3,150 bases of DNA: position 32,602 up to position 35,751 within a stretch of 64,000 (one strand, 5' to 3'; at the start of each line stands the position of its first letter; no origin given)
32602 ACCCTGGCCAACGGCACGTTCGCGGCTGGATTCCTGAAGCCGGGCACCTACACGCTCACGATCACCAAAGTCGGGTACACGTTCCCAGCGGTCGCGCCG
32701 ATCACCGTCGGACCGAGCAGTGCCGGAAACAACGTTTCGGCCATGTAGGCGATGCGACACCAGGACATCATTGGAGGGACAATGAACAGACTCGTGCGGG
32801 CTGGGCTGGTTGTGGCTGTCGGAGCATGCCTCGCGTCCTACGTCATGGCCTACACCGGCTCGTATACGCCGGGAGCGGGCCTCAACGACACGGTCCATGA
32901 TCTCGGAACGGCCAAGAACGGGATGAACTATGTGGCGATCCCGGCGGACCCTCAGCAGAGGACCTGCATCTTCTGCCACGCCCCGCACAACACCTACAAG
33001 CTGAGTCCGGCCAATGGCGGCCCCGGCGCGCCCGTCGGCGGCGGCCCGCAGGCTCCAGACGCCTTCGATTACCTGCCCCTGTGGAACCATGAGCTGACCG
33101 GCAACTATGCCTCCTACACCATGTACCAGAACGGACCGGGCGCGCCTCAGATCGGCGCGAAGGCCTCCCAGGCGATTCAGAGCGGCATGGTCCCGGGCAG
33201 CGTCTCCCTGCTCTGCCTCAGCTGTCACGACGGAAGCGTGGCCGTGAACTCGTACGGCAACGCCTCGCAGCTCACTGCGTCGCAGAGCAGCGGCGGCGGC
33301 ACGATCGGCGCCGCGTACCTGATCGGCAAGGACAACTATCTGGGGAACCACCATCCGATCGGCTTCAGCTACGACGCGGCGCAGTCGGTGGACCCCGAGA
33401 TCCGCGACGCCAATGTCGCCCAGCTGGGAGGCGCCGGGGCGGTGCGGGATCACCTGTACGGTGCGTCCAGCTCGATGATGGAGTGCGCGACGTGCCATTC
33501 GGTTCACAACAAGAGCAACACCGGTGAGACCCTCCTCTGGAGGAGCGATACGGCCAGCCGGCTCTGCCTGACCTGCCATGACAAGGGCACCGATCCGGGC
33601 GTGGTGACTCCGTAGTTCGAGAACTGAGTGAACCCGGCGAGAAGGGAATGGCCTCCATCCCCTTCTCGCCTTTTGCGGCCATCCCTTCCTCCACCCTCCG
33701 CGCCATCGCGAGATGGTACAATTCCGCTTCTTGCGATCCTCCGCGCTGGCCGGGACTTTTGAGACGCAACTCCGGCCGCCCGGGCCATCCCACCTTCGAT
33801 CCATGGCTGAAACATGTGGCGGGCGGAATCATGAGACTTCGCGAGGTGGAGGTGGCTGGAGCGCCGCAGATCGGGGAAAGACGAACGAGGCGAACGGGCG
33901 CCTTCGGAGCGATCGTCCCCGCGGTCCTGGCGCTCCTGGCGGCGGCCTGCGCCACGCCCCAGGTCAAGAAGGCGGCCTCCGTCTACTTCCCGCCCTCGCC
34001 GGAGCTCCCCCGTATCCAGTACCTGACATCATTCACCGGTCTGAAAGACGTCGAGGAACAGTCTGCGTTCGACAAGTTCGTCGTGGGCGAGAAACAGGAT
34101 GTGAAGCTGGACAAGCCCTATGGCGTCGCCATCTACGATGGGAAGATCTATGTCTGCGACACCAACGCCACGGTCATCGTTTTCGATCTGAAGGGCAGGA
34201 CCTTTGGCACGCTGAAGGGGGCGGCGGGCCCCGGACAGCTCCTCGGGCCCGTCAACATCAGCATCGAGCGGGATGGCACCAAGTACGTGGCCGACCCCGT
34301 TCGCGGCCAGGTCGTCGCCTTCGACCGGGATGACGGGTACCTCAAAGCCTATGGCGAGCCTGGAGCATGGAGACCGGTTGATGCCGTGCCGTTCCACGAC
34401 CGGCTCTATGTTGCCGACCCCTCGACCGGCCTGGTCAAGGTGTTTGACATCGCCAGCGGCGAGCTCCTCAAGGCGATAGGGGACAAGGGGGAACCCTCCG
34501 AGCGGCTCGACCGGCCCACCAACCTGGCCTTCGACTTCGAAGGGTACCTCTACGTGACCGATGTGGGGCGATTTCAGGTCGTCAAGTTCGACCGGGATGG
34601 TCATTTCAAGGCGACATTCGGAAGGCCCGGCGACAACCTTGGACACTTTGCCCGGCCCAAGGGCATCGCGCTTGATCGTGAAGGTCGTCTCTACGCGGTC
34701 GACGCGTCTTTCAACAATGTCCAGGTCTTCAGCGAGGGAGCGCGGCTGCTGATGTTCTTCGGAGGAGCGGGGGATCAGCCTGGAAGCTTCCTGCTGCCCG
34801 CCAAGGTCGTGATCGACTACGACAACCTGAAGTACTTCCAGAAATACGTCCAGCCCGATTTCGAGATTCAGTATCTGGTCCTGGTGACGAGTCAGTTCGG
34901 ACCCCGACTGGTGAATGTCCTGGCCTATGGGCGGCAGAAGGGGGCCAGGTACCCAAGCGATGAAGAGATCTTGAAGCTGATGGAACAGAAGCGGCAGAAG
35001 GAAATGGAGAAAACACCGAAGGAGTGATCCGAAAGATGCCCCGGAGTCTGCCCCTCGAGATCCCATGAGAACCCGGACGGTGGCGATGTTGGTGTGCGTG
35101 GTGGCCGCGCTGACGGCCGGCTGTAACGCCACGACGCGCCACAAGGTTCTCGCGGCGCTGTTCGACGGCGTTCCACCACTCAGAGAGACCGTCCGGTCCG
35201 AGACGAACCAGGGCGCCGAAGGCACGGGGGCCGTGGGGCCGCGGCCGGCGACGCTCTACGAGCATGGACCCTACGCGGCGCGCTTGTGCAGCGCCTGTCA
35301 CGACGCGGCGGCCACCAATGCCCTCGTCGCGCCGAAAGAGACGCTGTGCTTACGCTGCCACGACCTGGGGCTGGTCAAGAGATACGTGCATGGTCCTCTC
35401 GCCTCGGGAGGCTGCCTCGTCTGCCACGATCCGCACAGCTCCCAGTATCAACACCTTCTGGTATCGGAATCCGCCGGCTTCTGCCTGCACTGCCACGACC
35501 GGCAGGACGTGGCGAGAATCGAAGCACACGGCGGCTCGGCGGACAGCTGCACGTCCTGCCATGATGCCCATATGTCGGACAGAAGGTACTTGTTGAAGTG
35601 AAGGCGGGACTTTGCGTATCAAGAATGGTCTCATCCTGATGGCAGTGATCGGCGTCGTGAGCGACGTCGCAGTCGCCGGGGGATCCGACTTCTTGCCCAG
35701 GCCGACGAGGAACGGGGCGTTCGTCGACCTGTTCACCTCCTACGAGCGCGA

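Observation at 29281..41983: A ~12.7-kb block of multiheme cytochromes, NHL beta-propeller lipoproteins and an outer-membrane beta-barrel: candidate extracellular electron-transfer conduit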

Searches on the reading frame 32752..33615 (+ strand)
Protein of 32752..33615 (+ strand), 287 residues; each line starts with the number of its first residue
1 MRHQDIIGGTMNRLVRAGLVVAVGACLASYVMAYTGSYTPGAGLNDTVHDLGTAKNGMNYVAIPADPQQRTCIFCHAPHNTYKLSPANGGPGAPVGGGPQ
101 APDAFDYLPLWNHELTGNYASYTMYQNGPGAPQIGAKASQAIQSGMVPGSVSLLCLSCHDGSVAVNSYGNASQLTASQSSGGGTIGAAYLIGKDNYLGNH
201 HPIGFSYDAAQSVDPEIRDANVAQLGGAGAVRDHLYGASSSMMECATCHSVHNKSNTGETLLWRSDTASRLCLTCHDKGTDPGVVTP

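Call 4: search_protein_families(library=pfam, proteins=[window:32752-33615:+], max_evalue=0.01)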
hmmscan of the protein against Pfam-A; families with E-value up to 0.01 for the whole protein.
window:32752-33615:+ (287 aa): 6 families
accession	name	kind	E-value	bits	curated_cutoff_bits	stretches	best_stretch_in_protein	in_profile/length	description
PF09699.15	Paired_CXXCH_1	-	3.7e-10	39.8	20.6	1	244-278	8-38/41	Doubled CXXCH motif (Paired_CXXCH_1)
PF14522.11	Cytochrome_C7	-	2.6e-07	30.8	24.8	1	237-280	8-52/67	Cytochrome c7 and related cytochrome c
PF22113.1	Mtrc-MtrF_II-IV_dom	-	2.7e-06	27.5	30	1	234-280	113-167/176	Outer membrane cytochrome MtrC/MtrF-like, domains II/IV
PF02085.21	Cytochrom_CIII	-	0.00037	21.2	22.9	0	238-279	42-85/101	Class III cytochrome C family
PF24734.1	DUF7685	-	0.0043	17.4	27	0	148-164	21-37/43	Domain of unknown function (DUF7685)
PF14537.11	Cytochrom_c3_2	-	0.0052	17.7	25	0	241-277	56-79/79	Cytochrome c3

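Call 5: search_protein_families(library=ncbifam, proteins=[window:32752-33615:+], max_evalue=0.01)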
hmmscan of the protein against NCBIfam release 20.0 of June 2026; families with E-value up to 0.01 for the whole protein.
window:32752-33615:+ (287 aa): 7 families
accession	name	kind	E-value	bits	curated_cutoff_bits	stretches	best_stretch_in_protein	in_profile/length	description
TIGR01905.1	paired_CXXCH_1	subfamily_domain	4.1e-07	29.8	25.2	1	244-279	8-39/41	doubled CXXCH domain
TIGR03508.1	decahem_SO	subfamily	3.6e-06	26.6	192.2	1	243-277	95-125/258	DmsE family decaheme c-type cytochrome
NF041028.1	decahem_GSU2203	exception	6.1e-06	25.7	325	1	241-282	173-213/317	GSU2203 family decaheme c-type cytochrome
TIGR01904.2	GSu_C4xC__C2xCH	domain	0.00012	21.8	27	1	239-280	18-60/73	CxxxxCH/CxxCH domain c-type cytochrome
NF008659.0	PRK11659.1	equivalog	0.0043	16.8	184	0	243-278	136-169/188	cytochrome c nitrite reductase pentaheme subunit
NF041198.1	UshA_like_PCGU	equivalog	0.0066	15.1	275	0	243-282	473-514/519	UshA-like (seleno)protein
TIGR03153.1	cytochr_NrfH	equivalog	0.0099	15.9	134.2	0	243-278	103-135/138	cytochrome c nitrite reductase small subunit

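Call 6: search_solved_structures(query=window:32752-33615:+, max_evalue=1, show_alignments=2)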
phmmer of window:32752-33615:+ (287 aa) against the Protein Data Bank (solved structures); distinct sequences matched with E-value up to 1: 3.
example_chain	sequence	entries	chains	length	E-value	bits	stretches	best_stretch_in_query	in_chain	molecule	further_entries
9yuq_N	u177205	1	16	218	2.9e-15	59.8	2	149-278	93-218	Putative multiheme cytochrome c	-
7tfs_A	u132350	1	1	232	1.8e-14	57.1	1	21-278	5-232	Cytochrome c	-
2ozy_A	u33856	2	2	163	0.13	15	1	242-283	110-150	Cytochrome c-type protein nrfB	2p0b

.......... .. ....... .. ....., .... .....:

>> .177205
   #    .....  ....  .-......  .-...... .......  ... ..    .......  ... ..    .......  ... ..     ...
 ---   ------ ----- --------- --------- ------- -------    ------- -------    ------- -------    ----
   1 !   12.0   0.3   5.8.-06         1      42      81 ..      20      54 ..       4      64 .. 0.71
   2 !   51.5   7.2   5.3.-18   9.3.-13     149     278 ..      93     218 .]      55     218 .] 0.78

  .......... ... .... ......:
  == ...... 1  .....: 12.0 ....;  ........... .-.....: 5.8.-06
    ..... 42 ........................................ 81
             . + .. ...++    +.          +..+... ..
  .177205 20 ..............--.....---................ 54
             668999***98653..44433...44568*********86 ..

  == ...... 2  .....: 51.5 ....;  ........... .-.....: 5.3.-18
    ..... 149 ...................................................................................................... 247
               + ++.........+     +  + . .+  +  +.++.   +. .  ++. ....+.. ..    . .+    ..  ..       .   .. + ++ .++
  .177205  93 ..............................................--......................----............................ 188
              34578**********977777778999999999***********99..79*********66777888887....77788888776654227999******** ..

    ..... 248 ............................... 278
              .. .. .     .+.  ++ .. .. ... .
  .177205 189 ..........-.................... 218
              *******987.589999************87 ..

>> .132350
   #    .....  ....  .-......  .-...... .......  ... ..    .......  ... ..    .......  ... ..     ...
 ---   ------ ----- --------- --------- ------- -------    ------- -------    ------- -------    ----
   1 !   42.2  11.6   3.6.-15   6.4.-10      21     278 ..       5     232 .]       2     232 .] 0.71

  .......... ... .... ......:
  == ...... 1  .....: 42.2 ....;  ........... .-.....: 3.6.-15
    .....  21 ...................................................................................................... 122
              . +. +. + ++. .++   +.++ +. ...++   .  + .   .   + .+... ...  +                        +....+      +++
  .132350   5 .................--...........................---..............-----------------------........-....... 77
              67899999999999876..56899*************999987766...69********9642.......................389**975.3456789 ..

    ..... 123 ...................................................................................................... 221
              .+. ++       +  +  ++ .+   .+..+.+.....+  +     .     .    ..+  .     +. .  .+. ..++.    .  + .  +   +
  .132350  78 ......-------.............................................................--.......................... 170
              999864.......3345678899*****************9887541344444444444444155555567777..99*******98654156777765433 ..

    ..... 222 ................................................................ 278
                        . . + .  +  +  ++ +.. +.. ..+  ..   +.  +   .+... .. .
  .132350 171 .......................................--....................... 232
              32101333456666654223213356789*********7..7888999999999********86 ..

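Call 33: find_homologous_proteins(query=window:32752-33615:+, max_evalue=0.001)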
Query window:32752-33615:+ (287 aa): 2087 proteins with E <= 0.001 among 5729 candidates; the best 120 are listed.
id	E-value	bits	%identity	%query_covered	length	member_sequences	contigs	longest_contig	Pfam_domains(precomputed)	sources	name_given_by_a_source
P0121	1.2e-167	575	89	97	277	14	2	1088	PF09699.16,PF14522.12,PF22113.2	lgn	-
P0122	9.5e-149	513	80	97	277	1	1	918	PF09699.16,PF14522.12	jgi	jgi:predicted CXXCH cytochrome family protein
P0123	2.2e-147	508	78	97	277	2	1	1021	PF09699.16,PF14522.12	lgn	-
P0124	1.7e-146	505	83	90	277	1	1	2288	PF09699.16,PF14522.12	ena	-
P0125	2.5e-146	505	77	100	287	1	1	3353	PF09699.16,PF14522.12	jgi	jgi:predicted CXXCH cytochrome family protein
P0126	9.5e-146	503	80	97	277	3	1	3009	PF09699.16,PF14522.12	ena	-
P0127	2.3e-144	498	80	91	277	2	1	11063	PF09699.16,PF14522.12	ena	-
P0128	6.7e-144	497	77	97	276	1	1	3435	PF09699.16,PF14522.12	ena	-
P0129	2.2e-143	495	79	97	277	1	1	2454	PF09699.16,PF14522.12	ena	-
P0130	2.1e-142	492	79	97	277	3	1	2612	PF09699.16,PF14522.12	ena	-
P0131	2.8e-142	492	78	97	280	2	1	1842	PF09699.16,PF14522.12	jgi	-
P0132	4.6e-142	491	78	97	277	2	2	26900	PF09699.16,PF14522.12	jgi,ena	-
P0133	1.1e-141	490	77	97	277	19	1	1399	PF09699.16,PF14522.12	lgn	-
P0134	1.5e-141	489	79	97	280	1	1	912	PF09699.16,PF14522.12,PF22113.2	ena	-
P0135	2.7e-141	488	79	97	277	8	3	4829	PF09699.16,PF14522.12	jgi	jgi:predicted CXXCH cytochrome family protein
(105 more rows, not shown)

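Call 61: predict_structure(alignment_id=A2)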
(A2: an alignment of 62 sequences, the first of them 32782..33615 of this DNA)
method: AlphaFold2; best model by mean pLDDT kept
length: 277 residues; sequences in the alignment: 62
mean_pLDDT: 52.6   pTM: 0.44
mean pLDDT of the five models: 52.6, 46.1, 45.5, 40.3, 39.8
residues with pLDDT >= 90: 10; 70-90: 36; 50-70: 91; < 50: 140
segments of 3 or more residues with pLDDT < 50: 30-32, 46-54, 63-76, 78-122, 130-132, 150-160, 162-164, 166-168, 170-192, 239-256
pLDDT, mean of each block of 10 residues (from residue 1): 88 81 48 51 47 50 41 42 41 37 40 38 50 50 54 44 46 42 37 61 74 79 69 56 35 45 67 66
secondary structure, 60 per line:
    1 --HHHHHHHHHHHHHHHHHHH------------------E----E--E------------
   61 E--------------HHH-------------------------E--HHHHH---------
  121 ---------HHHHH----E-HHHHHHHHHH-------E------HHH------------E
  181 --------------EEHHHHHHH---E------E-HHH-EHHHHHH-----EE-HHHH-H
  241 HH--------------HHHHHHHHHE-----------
elements in order: H3-21 H107-111 H130-134 H141-150 H197-203 H221-226 H235-238 H257-265

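Call 65: fold_search(model_id=the predicted structure, library=pdb)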
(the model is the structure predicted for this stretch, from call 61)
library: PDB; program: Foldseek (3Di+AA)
matches with E <= 10: 0; with E <= 0.001: 0
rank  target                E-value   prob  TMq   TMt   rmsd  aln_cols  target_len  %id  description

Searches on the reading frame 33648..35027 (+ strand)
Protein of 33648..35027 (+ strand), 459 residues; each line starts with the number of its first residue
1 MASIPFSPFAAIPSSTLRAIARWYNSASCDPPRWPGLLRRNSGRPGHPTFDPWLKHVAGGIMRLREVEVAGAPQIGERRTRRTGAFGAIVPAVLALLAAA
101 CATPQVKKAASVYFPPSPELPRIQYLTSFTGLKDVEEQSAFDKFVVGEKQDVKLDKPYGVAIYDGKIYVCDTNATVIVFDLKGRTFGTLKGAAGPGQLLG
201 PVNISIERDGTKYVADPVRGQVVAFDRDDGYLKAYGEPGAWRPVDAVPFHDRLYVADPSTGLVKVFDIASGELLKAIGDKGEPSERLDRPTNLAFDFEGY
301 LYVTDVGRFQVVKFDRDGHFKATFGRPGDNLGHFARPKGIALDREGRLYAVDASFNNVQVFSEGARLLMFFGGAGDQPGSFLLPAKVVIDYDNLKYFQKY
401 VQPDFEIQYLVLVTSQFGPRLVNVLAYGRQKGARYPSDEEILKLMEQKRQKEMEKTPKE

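Call 4: search_protein_families(library=pfam, proteins=[window:33648-35027:+], max_evalue=0.01)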
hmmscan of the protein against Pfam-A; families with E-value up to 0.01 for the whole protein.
window:33648-35027:+ (459 aa): 5 families
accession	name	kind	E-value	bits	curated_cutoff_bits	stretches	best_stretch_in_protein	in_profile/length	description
PF17170.10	DUF5128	-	2.5e-10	40.5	22.9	1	126-229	12-121/321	6-bladed beta-propeller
PF01436.27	NHL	-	5.1e-10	39.3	20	0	334-361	1-28/28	NHL repeat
PF25021.1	TEN_NHL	-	1.4e-05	24.7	27.1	0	334-354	141-161/357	Teneurin NHL domain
PF06739.17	SBBP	-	0.00025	21.4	20.5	0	287-304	12-29/38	Beta-propeller repeat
PF08450.18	SGL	-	0.001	19.2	26.3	0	251-321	146-217/246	SMP-30/Gluconolactonase/LRE-like region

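Call 5: search_protein_families(library=ncbifam, proteins=[window:33648-35027:+], max_evalue=0.01)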
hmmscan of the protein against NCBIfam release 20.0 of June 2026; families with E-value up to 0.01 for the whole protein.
window:33648-35027:+ (459 aa): 3 families
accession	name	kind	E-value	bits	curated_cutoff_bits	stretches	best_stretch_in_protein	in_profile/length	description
NF035926.1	scyF_NHL_VPEP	equivalog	1.2e-30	107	350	2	250-393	113-258/376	scytonemin biosynthesis PEP-CTERM protein ScyF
NF033206.1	ScyE_fam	subfamily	9.3e-08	32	80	0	285-354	5-92/333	ScyD/ScyE family protein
NF047780.1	LIC12708_fam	subfamily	0.00098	18.1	150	0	266-362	35-147/391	LIC_12708 family protein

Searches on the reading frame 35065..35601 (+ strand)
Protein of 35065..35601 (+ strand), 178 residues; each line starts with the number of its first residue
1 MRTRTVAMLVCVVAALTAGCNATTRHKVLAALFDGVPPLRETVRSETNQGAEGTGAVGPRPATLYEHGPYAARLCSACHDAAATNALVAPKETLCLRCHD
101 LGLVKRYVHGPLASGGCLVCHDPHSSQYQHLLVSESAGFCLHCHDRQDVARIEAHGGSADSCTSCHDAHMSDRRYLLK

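Call 4: search_protein_families(library=pfam, proteins=[window:35065-35601:+], max_evalue=0.01)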
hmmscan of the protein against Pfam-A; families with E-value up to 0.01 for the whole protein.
window:35065-35601:+ (178 aa): 4 families
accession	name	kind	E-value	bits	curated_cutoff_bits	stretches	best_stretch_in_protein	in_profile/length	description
PF09699.15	Paired_CXXCH_1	-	4.7e-22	77.8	20.6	3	109-147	1-39/41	Doubled CXXCH motif (Paired_CXXCH_1)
PF14522.11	Cytochrome_C7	-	1.5e-06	28.3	24.8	1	67-100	36-67/67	Cytochrome c7 and related cytochrome c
PF24734.1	DUF7685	-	3.1e-05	24.2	27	0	140-173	2-39/43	Domain of unknown function (DUF7685)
PF14537.11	Cytochrom_c3_2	-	0.0013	19.5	25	0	75-145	9-79/79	Cytochrome c3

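Call 5: search_protein_families(library=ncbifam, proteins=[window:35065-35601:+], max_evalue=0.01)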
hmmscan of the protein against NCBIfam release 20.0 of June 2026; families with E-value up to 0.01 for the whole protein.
window:35065-35601:+ (178 aa): 3 families
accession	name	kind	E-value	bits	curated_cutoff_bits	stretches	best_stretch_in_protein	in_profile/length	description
TIGR01905.1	paired_CXXCH_1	subfamily_domain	3.3e-22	78.1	25.2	3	109-146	1-38/41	doubled CXXCH domain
NF041028.1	decahem_GSU2203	exception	1.6e-10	40.7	325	1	74-172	130-235/317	GSU2203 family decaheme c-type cytochrome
TIGR03508.1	decahem_SO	subfamily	5.7e-10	39.1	192.2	1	75-168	146-250/258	DmsE family decaheme c-type cytochrome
